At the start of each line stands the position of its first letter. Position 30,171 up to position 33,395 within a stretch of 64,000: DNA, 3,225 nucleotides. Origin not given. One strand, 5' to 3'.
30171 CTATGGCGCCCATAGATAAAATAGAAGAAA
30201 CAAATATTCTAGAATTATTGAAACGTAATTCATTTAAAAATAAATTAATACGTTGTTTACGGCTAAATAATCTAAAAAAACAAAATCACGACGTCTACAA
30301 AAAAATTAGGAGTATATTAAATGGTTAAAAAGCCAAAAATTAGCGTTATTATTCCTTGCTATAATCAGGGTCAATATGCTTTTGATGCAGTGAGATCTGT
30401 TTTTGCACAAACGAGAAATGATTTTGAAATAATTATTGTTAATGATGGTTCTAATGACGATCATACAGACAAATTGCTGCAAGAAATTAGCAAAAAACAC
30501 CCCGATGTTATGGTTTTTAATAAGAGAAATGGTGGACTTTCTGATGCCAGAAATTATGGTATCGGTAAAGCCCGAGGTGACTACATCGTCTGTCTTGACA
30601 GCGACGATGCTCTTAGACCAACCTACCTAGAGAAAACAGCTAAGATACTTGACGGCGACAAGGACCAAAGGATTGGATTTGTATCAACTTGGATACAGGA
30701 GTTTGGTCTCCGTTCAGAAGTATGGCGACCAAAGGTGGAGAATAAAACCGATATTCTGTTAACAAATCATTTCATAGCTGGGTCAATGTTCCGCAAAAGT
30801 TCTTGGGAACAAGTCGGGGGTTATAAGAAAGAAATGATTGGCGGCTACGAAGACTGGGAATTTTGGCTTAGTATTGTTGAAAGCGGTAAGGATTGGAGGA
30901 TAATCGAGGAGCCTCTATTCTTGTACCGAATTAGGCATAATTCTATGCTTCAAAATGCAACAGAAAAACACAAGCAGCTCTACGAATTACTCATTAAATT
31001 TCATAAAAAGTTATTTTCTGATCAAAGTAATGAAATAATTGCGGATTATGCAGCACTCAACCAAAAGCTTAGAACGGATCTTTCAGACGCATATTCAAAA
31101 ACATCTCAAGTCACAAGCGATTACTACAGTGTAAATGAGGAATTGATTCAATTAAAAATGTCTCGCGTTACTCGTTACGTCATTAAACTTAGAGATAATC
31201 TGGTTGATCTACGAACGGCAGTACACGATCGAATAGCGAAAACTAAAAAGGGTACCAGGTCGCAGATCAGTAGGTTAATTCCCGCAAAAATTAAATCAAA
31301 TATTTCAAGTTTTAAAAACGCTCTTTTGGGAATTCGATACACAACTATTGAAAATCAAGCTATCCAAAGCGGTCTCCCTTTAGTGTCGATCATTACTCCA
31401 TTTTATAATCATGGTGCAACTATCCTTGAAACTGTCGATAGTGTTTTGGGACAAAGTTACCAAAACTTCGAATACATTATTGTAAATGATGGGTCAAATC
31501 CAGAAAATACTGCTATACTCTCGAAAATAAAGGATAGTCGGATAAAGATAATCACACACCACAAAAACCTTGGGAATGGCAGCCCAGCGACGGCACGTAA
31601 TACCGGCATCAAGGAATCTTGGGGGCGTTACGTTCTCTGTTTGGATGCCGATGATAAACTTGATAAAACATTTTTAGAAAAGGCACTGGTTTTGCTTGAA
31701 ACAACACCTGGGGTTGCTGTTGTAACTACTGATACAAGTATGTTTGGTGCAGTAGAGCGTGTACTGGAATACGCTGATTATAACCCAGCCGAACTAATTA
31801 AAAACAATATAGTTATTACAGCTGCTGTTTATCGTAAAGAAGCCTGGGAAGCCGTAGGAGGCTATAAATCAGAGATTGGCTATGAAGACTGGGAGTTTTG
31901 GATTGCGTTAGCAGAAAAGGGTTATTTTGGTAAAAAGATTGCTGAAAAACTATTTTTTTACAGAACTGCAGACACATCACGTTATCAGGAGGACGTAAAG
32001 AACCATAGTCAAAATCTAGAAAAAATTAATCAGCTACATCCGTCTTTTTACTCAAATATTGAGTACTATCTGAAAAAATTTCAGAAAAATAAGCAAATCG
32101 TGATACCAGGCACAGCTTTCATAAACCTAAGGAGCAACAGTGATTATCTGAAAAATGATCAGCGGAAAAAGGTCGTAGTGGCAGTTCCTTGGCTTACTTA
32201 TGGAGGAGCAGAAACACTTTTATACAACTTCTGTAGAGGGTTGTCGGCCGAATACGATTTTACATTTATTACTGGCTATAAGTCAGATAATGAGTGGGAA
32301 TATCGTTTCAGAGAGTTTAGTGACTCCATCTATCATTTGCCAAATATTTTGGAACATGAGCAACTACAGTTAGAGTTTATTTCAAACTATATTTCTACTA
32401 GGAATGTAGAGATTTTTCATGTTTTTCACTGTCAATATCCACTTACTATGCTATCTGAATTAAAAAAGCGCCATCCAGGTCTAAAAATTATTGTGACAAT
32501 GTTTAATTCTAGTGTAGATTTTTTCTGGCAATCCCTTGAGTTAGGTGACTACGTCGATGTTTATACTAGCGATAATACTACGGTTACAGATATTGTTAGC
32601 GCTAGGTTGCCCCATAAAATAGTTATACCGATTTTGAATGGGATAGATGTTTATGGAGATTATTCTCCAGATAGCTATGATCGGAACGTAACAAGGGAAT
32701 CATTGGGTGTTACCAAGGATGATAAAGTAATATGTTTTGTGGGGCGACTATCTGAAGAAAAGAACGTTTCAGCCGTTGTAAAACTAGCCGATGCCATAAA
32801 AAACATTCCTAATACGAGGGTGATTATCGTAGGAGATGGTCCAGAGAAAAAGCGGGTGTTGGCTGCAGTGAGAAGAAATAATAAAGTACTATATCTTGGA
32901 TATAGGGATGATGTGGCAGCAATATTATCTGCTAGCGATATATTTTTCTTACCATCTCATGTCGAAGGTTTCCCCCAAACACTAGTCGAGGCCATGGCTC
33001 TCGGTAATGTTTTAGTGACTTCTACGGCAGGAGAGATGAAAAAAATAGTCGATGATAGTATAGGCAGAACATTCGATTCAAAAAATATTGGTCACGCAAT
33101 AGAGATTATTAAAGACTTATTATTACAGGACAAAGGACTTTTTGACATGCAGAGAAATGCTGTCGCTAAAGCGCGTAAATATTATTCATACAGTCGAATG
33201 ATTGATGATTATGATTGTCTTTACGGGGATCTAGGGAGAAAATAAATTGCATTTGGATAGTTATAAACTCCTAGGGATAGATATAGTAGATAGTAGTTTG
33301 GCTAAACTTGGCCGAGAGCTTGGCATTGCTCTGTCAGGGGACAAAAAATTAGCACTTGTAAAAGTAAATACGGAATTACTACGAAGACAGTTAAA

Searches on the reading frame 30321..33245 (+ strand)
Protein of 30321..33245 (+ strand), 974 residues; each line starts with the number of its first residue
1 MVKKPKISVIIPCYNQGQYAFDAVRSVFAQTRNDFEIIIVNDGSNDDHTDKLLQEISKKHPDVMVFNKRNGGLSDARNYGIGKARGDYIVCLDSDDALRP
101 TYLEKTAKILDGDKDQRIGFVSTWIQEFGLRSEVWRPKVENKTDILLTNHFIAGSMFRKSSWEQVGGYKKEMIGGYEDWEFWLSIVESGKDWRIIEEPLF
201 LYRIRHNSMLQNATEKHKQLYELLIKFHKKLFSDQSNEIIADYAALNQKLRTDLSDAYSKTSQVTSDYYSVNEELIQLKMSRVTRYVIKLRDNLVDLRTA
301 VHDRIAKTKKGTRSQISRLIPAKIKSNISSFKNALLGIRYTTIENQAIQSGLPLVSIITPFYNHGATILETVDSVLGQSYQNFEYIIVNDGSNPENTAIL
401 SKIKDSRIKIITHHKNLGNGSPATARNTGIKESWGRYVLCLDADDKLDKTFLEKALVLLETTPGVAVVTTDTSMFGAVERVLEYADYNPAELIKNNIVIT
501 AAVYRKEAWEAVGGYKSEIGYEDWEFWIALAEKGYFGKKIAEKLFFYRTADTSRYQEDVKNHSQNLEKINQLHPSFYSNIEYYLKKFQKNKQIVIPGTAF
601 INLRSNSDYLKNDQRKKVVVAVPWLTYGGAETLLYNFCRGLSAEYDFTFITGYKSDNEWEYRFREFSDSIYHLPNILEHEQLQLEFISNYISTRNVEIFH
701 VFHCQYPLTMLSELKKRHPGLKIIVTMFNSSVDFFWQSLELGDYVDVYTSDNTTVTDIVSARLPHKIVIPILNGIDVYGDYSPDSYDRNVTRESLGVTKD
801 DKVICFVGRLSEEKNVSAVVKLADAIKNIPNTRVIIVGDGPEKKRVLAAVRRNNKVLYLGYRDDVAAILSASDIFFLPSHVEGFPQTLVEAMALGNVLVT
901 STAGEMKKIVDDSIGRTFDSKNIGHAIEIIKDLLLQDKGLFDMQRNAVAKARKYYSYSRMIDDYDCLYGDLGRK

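Call 47: search_protein_families(library=pfam, proteins=[window:30321-33245:+], max_evalue=0.00001)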
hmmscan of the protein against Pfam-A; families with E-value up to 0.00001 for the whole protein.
window:30321-33245:+ (974 aa): 6 families
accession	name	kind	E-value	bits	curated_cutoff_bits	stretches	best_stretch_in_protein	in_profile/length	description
PF00535.33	Glycos_transf_2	-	4.9e-60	202.7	23.3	2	8-136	1-130/168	Glycosyl transferase family 2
PF00534.26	Glycos_transf_1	-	4.8e-30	104.8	26.4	1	788-952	2-170/172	Glycosyl transferases group 1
PF10111.15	Glyco_tranf_2_2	-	3.4e-29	102.6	27.3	2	356-546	1-215/276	Glycosyltransferase like family 2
PF13641.12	Glyco_tranf_2_3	-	2.5e-27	96.8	27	2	5-189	1-198/230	Glycosyltransferase like family 2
PF13692.12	Glyco_trans_1_4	-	1.4e-24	87.4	27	1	802-931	2-137/142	Glycosyl transferases group 1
PF13632.12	Glyco_trans_2_3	-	1.6e-10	41.6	27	0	437-537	1-113/198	Glycosyl transferase family group 2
